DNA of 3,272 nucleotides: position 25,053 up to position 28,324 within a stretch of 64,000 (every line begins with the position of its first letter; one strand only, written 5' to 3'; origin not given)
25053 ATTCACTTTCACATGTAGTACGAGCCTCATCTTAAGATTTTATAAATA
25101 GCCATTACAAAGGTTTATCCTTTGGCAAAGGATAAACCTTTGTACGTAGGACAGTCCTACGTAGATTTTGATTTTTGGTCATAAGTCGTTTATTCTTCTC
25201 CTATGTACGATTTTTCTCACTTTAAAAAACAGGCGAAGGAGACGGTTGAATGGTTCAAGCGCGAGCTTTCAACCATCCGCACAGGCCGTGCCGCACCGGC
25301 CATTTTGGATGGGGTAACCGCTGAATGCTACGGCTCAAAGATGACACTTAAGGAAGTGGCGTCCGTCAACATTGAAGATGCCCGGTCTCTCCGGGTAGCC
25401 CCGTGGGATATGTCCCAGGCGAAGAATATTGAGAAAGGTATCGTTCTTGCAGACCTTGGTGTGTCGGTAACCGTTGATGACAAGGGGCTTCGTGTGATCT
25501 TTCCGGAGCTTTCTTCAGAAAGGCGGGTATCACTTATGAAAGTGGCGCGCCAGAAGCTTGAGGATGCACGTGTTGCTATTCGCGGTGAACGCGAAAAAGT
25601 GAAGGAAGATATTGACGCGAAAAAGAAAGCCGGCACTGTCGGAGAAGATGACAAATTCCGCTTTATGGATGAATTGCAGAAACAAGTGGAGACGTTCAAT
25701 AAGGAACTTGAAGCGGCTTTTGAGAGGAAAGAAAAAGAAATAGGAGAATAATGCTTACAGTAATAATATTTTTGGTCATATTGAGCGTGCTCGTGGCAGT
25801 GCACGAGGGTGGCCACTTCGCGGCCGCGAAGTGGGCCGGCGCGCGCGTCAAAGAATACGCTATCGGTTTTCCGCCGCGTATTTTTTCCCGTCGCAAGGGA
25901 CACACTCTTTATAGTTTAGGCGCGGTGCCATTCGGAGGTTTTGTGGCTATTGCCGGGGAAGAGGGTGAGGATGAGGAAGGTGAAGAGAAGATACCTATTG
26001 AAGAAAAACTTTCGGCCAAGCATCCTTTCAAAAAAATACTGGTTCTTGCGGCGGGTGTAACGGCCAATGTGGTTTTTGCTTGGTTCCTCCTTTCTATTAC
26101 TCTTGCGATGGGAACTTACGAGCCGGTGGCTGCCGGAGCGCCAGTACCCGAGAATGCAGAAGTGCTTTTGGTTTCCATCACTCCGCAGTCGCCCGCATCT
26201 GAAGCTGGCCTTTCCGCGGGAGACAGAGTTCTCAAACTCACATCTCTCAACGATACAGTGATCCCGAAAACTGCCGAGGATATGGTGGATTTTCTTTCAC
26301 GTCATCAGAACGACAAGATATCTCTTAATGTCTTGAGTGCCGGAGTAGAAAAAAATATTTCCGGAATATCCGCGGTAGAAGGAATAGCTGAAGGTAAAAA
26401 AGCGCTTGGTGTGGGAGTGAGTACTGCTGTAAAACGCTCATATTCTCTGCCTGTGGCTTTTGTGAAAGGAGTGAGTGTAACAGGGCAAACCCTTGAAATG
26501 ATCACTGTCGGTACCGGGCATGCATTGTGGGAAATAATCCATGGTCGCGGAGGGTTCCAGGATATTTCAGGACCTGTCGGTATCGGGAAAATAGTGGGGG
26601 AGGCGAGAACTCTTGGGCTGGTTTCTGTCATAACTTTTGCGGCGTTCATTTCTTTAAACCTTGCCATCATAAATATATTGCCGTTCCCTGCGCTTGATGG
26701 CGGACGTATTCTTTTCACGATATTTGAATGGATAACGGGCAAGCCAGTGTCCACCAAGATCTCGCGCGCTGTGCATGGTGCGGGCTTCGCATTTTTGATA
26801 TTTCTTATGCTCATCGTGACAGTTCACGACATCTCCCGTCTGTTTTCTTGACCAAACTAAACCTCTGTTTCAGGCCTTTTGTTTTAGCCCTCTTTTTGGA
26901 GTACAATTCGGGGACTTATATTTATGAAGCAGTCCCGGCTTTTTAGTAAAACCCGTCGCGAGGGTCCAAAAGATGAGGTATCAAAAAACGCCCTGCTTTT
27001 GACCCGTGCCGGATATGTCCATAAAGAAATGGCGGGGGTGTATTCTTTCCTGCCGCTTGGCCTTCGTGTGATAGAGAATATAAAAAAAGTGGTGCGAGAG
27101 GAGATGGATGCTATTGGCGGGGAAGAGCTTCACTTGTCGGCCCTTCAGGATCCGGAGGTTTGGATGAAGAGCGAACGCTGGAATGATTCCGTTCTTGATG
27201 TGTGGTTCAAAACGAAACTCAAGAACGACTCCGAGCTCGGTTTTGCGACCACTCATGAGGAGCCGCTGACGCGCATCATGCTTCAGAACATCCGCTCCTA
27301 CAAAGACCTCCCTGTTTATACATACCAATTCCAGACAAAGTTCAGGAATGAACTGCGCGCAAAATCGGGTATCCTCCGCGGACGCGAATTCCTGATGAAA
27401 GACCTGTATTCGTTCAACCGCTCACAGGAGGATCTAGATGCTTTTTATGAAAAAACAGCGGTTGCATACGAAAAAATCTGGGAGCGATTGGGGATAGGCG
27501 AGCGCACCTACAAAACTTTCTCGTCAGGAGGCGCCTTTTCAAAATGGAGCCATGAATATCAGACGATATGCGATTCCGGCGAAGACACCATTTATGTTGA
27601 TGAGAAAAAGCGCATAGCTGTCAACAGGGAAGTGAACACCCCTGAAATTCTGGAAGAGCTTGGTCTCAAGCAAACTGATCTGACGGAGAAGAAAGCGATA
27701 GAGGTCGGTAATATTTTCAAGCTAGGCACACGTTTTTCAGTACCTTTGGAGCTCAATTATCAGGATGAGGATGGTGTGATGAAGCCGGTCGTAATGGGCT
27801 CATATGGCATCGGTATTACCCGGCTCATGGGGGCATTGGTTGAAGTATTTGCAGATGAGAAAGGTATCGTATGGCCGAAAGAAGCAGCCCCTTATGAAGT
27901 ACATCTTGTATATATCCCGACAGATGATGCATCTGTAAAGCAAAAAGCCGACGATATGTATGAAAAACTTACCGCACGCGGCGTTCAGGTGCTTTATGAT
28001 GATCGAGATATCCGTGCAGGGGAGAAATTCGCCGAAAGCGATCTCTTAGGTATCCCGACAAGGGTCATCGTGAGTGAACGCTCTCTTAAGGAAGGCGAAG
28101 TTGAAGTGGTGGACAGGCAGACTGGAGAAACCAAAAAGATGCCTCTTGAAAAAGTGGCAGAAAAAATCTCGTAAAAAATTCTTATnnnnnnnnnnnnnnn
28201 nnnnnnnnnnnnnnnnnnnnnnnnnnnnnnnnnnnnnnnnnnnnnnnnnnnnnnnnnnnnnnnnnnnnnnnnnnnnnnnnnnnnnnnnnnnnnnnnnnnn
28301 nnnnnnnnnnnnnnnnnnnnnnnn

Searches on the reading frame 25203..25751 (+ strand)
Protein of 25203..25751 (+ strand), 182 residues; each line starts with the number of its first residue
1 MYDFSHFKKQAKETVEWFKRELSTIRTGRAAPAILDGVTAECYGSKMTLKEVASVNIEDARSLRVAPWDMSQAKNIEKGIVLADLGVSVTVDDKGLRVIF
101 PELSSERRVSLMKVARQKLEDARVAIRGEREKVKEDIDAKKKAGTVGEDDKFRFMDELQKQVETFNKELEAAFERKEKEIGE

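Call 68: search_protein_families(library=pfam, proteins=[window:25203-25751:+], max_evalue=0.01)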
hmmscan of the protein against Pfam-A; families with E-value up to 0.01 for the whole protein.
window:25203-25751:+ (182 aa): 2 families
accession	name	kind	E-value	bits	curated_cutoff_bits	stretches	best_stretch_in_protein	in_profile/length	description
PF01765.24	RRF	-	6.4e-47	159.9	29.7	1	18-180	1-163/164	Ribosome recycling factor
PF23432.1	DUF7118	-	0.0013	18.4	27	1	112-179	114-181/357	Domain of unknown function (DUF7118)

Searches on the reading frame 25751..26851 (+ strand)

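Call 68: search_protein_families(library=pfam, proteins=[window:25751-26851:+], max_evalue=0.01)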
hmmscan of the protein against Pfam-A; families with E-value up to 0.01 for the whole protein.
window:25751-26851:+ (366 aa): 4 families
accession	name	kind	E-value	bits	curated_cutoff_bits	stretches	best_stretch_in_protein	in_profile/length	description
PF02163.28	Peptidase_M50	-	2.5e-55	187.7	27.2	1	7-352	2-221/221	Peptidase family M50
PF13180.12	PDZ_2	-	3.2e-05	24.6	27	1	133-202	9-75/80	PDZ domain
PF17820.7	PDZ_6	-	0.00012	22.2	27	1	142-193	4-51/54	PDZ domain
PF00595.29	PDZ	-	0.0077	17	23.2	0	137-194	26-80/81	PDZ domain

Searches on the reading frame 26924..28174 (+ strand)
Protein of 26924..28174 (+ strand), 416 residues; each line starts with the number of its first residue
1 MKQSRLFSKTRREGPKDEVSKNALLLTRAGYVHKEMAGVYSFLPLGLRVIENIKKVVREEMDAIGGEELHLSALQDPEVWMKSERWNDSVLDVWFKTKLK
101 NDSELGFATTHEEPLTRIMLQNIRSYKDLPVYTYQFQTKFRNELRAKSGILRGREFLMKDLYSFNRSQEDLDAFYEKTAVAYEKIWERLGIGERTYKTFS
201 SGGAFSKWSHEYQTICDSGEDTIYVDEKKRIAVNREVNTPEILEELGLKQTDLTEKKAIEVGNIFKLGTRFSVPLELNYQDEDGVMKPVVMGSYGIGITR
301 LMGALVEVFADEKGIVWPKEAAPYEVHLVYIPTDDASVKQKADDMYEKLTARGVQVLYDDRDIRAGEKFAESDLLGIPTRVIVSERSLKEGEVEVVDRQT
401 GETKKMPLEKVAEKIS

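Call 30: search_protein_families(library=pfam, proteins=[window:26924-28174:+], max_evalue=0.00001)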
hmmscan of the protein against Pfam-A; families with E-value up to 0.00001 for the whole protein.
window:26924-28174:+ (416 aa): 2 families
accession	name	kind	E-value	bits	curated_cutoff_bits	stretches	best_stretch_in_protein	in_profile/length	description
PF00587.30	tRNA-synt_2b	-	6.5e-31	108.2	29.3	1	95-308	1-178/179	tRNA synthetase class II core domain (G, H, P, S and T)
PF03129.25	HGTP_anticodon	-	4.9e-19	68.7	21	1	328-415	4-91/94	Anticodon binding domain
